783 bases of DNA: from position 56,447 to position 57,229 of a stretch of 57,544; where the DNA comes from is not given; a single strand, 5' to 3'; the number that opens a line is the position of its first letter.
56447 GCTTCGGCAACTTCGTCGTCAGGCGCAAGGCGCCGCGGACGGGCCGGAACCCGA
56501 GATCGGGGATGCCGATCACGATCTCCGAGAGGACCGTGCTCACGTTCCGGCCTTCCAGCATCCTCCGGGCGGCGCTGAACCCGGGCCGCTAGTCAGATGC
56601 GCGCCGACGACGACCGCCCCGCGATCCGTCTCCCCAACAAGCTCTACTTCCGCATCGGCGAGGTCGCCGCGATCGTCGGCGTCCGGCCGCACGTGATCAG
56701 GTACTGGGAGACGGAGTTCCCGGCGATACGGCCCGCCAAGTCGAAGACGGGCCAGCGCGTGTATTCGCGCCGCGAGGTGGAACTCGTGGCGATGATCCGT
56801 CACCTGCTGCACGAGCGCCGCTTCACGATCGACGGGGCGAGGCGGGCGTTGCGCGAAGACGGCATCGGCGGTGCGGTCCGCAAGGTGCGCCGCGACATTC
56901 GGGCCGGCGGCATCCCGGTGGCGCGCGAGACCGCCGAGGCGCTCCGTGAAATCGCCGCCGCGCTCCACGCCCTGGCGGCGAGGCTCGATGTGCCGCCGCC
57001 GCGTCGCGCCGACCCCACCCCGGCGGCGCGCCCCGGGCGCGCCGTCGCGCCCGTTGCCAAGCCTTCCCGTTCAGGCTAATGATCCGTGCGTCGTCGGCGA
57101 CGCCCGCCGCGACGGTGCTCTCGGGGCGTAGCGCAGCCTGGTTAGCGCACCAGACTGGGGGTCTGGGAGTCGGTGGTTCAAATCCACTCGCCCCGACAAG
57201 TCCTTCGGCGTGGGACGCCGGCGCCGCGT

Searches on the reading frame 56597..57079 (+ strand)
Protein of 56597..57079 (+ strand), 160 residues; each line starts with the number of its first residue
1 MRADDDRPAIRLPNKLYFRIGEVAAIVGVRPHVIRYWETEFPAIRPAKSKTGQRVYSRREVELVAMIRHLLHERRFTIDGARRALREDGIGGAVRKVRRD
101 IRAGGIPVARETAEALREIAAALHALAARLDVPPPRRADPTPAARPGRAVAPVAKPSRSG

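Call 19: search_protein_families(library=pfam, proteins=[window:56597-57079:+], max_evalue=0.001)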
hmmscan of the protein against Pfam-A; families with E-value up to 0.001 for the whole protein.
window:56597-57079:+ (160 aa): 2 families
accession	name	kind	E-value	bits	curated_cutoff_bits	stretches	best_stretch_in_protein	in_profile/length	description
PF13411.12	MerR_1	-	1.3e-21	76.9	21.6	1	18-87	1-68/69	MerR HTH family regulatory protein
PF00376.29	MerR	-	2.2e-09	37.4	28.2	1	19-56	1-38/38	MerR family regulatory protein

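Call 86: search_protein_families(library=padloc, proteins=[window:56597-57079:+], max_evalue=0.001)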
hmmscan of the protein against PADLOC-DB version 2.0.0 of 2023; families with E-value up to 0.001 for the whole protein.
window:56597-57079:+ (160 aa): 1 family
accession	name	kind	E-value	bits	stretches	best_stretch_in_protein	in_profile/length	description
PDLC04133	mad1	-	0.00017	19.8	0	15-62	3-48/60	mads_1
